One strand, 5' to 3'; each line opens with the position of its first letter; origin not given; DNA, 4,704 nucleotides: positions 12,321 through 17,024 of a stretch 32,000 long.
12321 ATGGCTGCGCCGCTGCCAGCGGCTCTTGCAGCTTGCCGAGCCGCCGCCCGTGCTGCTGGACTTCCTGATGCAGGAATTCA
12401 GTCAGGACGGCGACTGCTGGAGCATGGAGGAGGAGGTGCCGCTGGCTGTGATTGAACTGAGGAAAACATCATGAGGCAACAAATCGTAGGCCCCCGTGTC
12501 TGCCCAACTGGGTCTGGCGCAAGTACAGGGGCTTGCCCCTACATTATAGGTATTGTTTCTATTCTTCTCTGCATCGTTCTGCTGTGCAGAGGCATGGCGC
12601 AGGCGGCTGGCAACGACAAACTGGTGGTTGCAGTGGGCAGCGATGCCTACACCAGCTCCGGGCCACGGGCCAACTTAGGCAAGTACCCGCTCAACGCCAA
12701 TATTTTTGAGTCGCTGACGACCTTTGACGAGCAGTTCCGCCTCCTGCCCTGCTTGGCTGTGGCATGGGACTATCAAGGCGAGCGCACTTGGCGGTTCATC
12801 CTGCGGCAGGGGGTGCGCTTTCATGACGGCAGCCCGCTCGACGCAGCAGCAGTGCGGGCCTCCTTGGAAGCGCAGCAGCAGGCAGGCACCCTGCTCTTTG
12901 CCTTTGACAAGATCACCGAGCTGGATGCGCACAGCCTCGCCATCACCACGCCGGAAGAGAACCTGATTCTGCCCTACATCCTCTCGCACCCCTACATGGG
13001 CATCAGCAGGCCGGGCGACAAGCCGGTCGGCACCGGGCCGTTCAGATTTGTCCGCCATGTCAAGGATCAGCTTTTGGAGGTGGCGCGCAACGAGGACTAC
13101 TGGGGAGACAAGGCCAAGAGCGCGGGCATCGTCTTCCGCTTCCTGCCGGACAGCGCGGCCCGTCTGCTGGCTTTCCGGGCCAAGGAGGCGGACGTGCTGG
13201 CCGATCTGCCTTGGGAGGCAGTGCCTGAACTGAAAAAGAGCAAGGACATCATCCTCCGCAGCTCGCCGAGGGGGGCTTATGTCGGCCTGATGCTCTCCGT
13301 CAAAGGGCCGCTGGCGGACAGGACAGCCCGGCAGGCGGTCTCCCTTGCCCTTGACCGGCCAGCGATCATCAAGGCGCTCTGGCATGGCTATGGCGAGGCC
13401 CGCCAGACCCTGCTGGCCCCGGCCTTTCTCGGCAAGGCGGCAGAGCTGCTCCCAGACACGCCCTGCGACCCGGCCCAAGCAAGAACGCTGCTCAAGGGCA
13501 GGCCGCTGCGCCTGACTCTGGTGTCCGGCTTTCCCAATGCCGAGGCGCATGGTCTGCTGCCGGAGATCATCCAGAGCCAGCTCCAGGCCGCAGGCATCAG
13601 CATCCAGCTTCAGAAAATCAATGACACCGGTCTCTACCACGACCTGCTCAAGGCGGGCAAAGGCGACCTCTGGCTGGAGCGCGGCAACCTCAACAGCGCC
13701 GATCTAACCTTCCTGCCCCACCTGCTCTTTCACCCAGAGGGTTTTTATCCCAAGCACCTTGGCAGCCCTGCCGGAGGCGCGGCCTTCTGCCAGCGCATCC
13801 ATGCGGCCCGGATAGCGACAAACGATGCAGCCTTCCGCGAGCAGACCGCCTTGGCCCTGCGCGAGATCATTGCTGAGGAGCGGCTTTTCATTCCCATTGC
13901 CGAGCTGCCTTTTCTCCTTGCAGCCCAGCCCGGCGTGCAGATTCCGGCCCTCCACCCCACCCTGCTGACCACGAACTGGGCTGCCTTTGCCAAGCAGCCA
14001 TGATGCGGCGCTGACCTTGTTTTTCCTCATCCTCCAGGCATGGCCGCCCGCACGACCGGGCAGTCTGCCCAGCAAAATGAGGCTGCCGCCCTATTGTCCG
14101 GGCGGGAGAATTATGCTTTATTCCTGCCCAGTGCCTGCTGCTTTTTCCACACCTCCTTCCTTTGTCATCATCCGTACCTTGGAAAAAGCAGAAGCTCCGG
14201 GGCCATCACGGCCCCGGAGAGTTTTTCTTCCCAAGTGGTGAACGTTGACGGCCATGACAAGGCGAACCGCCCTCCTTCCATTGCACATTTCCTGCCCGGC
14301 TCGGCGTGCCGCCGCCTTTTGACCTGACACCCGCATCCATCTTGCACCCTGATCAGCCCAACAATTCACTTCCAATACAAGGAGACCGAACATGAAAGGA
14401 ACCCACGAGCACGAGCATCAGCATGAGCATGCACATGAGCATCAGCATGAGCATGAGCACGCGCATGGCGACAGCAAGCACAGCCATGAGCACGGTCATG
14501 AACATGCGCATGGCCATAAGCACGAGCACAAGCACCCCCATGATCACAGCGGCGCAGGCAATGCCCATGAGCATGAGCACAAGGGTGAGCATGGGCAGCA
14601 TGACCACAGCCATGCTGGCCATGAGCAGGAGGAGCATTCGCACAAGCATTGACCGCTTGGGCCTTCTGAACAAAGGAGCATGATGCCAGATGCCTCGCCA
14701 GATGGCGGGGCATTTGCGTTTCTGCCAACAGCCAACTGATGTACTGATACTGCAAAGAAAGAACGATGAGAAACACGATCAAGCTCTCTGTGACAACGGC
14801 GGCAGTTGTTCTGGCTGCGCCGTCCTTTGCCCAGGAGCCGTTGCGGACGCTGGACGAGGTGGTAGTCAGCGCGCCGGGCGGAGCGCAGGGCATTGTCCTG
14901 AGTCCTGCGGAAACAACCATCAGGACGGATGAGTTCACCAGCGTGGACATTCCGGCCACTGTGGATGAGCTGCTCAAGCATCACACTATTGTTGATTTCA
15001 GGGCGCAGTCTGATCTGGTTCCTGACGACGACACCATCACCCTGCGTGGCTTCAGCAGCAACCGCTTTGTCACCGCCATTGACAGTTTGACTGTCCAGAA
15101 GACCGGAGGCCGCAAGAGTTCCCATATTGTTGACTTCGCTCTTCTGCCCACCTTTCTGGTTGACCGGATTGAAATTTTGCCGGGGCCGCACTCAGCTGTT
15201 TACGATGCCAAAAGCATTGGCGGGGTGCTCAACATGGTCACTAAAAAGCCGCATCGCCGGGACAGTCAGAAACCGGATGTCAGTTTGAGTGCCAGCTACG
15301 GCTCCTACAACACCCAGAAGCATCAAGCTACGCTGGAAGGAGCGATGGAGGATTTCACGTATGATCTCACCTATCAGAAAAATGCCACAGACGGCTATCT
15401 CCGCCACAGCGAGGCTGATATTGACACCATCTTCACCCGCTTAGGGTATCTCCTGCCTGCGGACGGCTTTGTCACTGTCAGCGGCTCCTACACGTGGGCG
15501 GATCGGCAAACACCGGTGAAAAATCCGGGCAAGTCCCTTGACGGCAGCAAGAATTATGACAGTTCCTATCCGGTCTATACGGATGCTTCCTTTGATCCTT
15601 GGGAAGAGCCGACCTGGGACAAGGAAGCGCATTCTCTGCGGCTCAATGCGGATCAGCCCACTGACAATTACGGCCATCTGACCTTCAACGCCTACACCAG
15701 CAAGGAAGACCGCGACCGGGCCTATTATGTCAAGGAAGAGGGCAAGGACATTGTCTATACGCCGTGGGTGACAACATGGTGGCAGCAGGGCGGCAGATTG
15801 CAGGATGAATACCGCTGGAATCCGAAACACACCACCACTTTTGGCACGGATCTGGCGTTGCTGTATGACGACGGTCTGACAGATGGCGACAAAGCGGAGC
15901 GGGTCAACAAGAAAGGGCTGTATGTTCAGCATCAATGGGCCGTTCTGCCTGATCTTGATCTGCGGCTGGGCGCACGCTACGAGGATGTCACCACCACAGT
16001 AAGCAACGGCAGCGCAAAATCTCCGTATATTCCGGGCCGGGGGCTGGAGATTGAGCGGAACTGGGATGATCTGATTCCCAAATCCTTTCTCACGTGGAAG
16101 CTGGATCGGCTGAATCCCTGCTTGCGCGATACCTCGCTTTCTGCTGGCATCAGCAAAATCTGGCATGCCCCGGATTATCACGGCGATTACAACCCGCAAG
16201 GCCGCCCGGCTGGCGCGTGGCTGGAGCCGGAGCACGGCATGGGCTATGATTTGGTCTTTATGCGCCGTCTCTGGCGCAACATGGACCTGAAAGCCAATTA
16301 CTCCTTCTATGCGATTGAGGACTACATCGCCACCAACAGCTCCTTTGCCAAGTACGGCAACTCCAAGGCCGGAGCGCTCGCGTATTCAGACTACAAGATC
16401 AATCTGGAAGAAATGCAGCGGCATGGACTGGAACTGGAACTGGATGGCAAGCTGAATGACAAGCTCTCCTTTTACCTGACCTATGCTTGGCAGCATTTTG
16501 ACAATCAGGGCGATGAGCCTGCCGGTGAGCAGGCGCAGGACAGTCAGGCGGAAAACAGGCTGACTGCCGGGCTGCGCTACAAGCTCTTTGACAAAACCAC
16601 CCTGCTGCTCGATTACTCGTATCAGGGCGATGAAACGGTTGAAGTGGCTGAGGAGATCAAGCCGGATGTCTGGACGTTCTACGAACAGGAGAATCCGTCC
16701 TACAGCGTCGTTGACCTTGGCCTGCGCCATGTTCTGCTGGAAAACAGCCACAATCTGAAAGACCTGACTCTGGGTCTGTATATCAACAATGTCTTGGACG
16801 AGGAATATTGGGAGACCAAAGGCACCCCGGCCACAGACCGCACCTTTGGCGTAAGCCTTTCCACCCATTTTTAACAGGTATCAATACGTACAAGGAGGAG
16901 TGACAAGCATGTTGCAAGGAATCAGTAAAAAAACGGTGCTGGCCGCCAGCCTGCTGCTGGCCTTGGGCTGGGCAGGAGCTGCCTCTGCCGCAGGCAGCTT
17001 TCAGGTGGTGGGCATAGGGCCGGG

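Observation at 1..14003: Candidate ribosomal thiazol(in)e/His metallophore system: TOMM enzymes wired to an exporter, a TonB receptor and a Nik/Opp-type importer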

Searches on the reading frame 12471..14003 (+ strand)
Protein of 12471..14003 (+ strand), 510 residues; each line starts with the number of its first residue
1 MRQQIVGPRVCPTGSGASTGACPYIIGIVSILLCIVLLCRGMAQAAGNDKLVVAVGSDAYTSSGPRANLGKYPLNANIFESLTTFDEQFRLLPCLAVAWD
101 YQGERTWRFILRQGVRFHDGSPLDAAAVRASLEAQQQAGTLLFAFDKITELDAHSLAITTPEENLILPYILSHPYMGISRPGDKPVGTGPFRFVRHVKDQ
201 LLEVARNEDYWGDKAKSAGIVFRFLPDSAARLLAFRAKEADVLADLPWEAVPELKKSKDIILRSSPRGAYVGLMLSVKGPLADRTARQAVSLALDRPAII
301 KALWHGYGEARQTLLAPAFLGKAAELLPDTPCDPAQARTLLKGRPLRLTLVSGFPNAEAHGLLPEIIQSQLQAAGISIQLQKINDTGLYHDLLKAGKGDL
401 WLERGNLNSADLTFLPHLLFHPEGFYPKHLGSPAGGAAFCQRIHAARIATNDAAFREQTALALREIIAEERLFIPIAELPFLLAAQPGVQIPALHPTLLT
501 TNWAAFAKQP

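Call 7: search_protein_families(library=pfam, proteins=[window:12471-14003:+], max_evalue=0.01)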
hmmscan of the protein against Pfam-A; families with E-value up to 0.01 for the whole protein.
window:12471-14003:+ (510 aa): 1 family
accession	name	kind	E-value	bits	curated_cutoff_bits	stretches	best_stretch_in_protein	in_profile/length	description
PF00496.27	SBP_bac_5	-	1.3e-61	209.2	32.4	1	93-424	4-365/368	Bacterial extracellular solute-binding proteins, family 5 Middle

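Call 11: search_protein_families(library=ncbifam, proteins=[window:12471-14003:+], max_evalue=0.001)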
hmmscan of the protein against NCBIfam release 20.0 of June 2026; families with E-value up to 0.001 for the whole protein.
window:12471-14003:+ (510 aa): 11 families
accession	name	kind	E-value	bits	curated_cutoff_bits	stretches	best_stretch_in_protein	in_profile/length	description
NF045468.1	Opp5A_nikA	equivalog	1.7e-46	158.8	600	1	71-387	37-372/488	nickel ABC transporter substrate-binding protein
TIGR02294.1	nickel_nikA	equivalog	3.9e-33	114.8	393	2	184-342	161-323/501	nickel ABC transporter substrate-binding protein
NF011942.0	PRK15413.1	equivalog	1e-24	87.1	594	1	35-382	13-382/512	glutathione ABC transporter substrate-binding protein GsiB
NF047575.1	opine_bind_CntA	exception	1.4e-22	80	800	1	46-341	34-355/535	staphylopine-dependent metal ABC transporter substrate-binding lipoprotein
NF043070.1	DppA_dipep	equivalog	3.9e-21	75.2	1005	1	184-343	206-365/535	dipeptide ABC transporter periplasmic-binding protein DppA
NF045467.1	Opp4A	equivalog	1.5e-18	66.4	650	1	184-342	206-376/556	oligopeptide ABC transporter substrate-binding protein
NF011689.0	PRK15109.1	equivalog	3.2e-15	55.8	560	1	184-383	211-416/547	ABC transporter substrate-binding protein SapA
NF010149.0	PRK13626.1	equivalog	2.2e-14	53.1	476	1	75-233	147-312/552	HTH-type transcriptional regulator SgrR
TIGR04028.1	SBP_KPN_01854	hypoth_equivalog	1.5e-10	40.3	468.5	0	87-133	40-88/509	TIGR04028 family ABC transporter substrate-binding protein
NF011684.0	PRK15104.1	equivalog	1.2e-08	34.2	947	0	73-127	64-118/543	oligopeptide ABC transporter substrate-binding protein OppA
NF007287.0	PRK09755.1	equivalog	0.00049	19.1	1098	0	222-319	244-340/535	ABC transporter substrate-binding protein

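Call 32: search_solved_structures(query=window:12471-14003:+, max_evalue=1e-10)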
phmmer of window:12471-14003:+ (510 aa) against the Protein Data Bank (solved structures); distinct sequences matched with E-value up to 1e-10: 48.
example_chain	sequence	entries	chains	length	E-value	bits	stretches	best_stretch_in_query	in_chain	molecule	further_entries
3t66_A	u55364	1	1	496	1.1e-28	103.3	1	60-384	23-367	Nickel ABC transporter (Nickel-binding protein)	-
5u4o_A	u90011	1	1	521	1.5e-28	102.9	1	77-483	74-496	ABC transporter substrate-binding protein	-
4wed_A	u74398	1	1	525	5.5e-25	91.1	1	50-395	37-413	ABC transporter, periplasmic solute-binding protein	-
1uqw_A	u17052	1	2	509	1.7e-24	89.5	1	49-476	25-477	PUTATIVE BINDING PROTEIN YLIB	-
7kz8_A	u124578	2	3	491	1.9e-21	79.4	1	75-396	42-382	Peptide/nickel transport system substrate-binding protein AapF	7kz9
1dpp_A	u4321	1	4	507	6.6e-21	77.7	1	184-346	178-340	DIPEPTIDE BINDING PROTEIN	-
8z1z_F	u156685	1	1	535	7.1e-21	77.5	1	184-346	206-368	Dipeptide-binding protein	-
8z1y_F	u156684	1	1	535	7.4e-21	77.5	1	184-346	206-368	Dipeptide-binding protein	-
1dpe_A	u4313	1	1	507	7.6e-21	77.5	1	184-346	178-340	DIPEPTIDE-BINDING PROTEIN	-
6ofq_A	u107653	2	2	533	8.6e-21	77.3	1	183-480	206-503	Heme-binding protein A / AI-2 binding protein A | Heme-binding protein A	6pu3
2noo_A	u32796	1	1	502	4.4e-20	75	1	76-353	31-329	Nickel-binding periplasmic protein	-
8spm_A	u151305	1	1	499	1.4e-19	73.3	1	76-353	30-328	Nickel ABC transporter, nickel/metallophore periplasmic binding protein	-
3mzb_A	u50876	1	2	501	1.4e-19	73.3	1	76-353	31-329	Nickel-binding periplasmic protein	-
1zlq_A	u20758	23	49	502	1.4e-19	73.3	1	76-353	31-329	Nickel-binding periplasmic protein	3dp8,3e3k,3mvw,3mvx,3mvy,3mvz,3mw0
3qim_A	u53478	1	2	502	2.1e-19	72.7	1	76-353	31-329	Nickel-binding periplasmic protein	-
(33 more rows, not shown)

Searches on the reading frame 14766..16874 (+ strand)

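Call 7: search_protein_families(library=pfam, proteins=[window:14766-16874:+], max_evalue=0.01)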
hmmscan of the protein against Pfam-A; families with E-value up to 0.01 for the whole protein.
window:14766-16874:+ (702 aa): 5 families
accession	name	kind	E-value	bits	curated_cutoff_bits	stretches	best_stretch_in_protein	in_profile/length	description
PF00593.30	TonB_dep_Rec_b-barrel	-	1.3e-24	88.3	27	1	241-676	18-436/436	TonB dependent receptor-like, beta-barrel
PF07715.20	Plug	-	9.5e-12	45.8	23.9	1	63-154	22-107/107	TonB-dependent Receptor Plug Domain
PF14905.12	OMP_b-brl_3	-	1.6e-07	31.2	27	1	396-684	127-381/408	Outer membrane protein beta-barrel family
PF25183.1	OMP_b-brl_4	-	0.00035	19.5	30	1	291-410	310-395/838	Outer membrane beta barrel domain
PF13505.12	OMP_b-brl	-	0.0081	16.8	28.7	1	515-636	52-167/175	Outer membrane protein beta-barrel domain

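Call 11: search_protein_families(library=ncbifam, proteins=[window:14766-16874:+], max_evalue=0.001)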
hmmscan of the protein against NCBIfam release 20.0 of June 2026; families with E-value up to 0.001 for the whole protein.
window:14766-16874:+ (702 aa): 26 families (the best 25 are shown)
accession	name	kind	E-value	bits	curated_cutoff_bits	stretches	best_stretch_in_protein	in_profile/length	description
NF049945.1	TonB_dep_FCYXU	equivalog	1.7e-215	717.7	825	1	23-702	30-697/697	TonB-dependent receptor, FCYXU motif-type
NF049946.1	TonB_dep_CU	exception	2.6e-72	244.2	700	1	27-701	40-681/683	TonB-dependent receptor, CU motif-type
NF049944.1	TonB_dep_PUIUD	equivalog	2.7e-58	197.9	850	1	23-699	34-683/686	TonB-dependent receptor, PUIUD motif-type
NF049947.1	TonB_dep_PCPU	exception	4.6e-55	187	800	1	23-702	30-685/685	TonB-dependent receptor, PCPU motif-type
TIGR01785.1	TonB-hemin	subfamily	1.6e-32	112.8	316.85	1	29-702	1-677/677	TonB-dependent heme/hemoglobin receptor family protein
TIGR01783.1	TonB-siderophor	subfamily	1.2e-28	100.1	223.5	2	51-322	8-265/649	TonB-dependent siderophore receptor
TIGR01779.1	TonB-B12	equivalog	5.9e-23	81.3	599.7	1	8-407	7-379/614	TonB-dependent vitamin B12 receptor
TIGR01786.1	TonB-hemlactrns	subfamily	8.5e-23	80.6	323.75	2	381-702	391-719/719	TonB-dependent hemoglobin/transferrin/lactoferrin family receptor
NF010010.0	PRK13483.1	equivalog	1.1e-18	66.6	927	2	9-195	12-200/660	ligand-gated channel protein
NF007926.1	PRK10641.1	equivalog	5.9e-17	61.4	836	1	6-211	4-200/617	TonB-dependent vitamin B12 receptor BtuB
NF041535.1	TonB_rec_PqqU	equivalog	8.5e-13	47.5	1200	1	132-230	103-202/676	TonB-dependent receptor PqqU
NF050067.1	TonBEntbctnRecCfrA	equivalog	6.9e-12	44.5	1200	1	9-163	7-161/698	TonB-dependent ferric enterobactin receptor CfrA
NF010038.0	PRK13513.1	equivalog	1.3e-10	40.5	942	1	12-192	16-199/659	ligand-gated channel protein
NF007478.2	PRK10064.1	equivalog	3.4e-09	35.5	745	1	5-162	8-160/663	catecholate siderophore receptor CirA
NF010048.1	PRK13524.1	subfamily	9.2e-09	34.3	493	1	123-209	139-228/744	FepA family TonB-dependent siderophore receptor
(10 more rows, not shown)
